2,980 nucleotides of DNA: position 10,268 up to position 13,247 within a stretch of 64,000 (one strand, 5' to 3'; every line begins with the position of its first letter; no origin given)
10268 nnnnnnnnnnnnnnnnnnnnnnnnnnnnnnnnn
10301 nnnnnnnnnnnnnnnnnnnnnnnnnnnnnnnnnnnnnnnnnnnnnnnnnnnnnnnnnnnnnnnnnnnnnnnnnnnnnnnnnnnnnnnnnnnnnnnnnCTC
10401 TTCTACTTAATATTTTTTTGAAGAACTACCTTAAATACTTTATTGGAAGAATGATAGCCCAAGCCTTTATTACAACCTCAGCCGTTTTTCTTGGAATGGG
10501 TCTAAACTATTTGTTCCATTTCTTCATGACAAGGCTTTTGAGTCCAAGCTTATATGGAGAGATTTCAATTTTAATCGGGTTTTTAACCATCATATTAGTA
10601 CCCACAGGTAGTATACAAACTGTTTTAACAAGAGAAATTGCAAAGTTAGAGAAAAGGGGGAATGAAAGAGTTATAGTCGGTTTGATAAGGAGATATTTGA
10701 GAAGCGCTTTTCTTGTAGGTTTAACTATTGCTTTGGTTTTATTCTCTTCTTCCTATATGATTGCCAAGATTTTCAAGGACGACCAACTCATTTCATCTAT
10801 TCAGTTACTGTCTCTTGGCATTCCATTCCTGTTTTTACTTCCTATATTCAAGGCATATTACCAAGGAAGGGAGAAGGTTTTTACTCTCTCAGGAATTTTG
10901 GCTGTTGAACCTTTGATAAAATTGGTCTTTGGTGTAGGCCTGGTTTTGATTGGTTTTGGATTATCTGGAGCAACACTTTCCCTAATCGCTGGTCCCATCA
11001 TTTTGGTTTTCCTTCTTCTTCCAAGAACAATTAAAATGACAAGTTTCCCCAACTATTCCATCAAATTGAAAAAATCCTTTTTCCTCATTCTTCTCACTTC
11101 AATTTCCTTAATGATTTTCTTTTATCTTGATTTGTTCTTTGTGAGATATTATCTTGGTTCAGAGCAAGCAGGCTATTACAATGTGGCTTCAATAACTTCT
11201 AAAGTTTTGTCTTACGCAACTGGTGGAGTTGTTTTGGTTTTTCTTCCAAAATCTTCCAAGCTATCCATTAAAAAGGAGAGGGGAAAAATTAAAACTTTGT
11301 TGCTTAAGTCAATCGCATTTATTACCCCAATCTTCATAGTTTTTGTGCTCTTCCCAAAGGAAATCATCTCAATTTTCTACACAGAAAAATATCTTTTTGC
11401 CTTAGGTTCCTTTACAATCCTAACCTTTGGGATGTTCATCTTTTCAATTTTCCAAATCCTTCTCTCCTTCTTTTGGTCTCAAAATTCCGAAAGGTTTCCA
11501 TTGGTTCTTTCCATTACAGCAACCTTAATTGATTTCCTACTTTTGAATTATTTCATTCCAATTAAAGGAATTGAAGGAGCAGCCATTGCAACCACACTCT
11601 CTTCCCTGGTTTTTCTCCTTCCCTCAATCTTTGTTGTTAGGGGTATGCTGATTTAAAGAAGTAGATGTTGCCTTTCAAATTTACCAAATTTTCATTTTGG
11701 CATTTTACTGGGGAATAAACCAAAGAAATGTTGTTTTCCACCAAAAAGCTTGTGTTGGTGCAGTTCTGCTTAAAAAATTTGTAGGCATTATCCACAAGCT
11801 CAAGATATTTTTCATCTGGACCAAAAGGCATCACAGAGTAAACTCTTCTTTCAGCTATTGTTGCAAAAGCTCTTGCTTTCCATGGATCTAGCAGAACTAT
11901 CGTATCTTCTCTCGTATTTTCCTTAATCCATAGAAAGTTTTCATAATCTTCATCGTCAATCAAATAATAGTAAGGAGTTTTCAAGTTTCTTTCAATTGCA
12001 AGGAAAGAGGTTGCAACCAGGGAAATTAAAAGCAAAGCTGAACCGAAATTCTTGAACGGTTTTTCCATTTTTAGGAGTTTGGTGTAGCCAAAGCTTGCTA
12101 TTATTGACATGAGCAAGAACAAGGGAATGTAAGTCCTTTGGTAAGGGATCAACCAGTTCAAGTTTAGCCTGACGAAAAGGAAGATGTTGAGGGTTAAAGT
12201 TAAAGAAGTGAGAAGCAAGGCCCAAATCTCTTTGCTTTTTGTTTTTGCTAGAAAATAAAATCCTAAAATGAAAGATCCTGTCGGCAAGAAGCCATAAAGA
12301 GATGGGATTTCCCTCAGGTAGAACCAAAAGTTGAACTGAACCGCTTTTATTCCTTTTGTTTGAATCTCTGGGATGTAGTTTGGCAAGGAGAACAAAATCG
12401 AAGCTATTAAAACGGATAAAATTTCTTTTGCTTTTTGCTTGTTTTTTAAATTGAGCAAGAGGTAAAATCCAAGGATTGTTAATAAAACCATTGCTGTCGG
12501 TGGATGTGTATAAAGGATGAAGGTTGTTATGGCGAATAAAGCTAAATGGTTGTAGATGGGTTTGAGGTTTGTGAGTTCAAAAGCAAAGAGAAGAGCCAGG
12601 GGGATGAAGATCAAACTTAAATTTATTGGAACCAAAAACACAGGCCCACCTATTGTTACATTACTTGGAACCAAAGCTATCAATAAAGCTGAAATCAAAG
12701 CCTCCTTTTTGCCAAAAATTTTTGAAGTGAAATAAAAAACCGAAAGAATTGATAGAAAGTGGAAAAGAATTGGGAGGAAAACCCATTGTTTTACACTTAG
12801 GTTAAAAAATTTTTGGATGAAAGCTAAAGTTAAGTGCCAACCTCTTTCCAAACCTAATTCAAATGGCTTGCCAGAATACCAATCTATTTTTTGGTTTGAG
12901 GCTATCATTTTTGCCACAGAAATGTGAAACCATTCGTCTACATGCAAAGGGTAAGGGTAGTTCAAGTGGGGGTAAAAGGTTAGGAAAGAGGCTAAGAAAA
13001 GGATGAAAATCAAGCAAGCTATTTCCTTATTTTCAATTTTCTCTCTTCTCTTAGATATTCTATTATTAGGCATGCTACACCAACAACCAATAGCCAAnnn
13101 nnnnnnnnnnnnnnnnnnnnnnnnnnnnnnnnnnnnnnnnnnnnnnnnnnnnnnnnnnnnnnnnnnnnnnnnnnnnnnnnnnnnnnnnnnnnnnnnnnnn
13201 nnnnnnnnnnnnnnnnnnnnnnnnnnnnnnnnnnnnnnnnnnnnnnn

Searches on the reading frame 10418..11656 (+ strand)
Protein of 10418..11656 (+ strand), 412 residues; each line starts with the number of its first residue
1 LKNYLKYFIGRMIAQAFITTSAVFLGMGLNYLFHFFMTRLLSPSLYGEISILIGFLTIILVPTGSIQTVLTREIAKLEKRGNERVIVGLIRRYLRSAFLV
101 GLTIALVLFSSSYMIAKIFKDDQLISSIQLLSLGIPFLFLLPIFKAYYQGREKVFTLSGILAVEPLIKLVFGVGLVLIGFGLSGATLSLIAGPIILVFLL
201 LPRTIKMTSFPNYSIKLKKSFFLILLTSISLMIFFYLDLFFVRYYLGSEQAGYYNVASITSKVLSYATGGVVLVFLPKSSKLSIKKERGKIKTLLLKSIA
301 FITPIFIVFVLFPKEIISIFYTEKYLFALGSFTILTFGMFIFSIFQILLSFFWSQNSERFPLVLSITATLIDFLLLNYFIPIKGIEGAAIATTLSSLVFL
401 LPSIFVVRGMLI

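Call 36: search_protein_families(library=pfam, proteins=[window:10418-11656:+])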
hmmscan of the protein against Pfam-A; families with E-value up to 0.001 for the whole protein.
window:10418-11656:+ (412 aa): 3 families
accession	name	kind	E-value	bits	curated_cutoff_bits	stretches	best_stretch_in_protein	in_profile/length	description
PF13440.11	Polysacc_synt_3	-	5.7e-17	62.3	23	1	37-326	2-289/293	Polysaccharide biosynthesis protein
PF01943.22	Polysacc_synt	-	4.8e-08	33.2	28.2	1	15-281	4-272/274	Polysaccharide biosynthesis protein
PF03023.19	MurJ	-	9.3e-06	24.9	27.4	1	217-400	199-392/451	Lipid II flippase MurJ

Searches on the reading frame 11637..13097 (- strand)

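Call 36: search_protein_families(library=pfam, proteins=[window:11637-13097:-])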
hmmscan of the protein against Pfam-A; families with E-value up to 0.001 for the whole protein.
window:11637-13097:- (486 aa): 1 family
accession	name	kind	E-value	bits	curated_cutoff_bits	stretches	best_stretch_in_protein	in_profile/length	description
PF13231.12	PMT_2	-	7.1e-05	23.5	26.1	1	92-237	11-155/160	Dolichyl-phosphate-mannose-protein mannosyltransferase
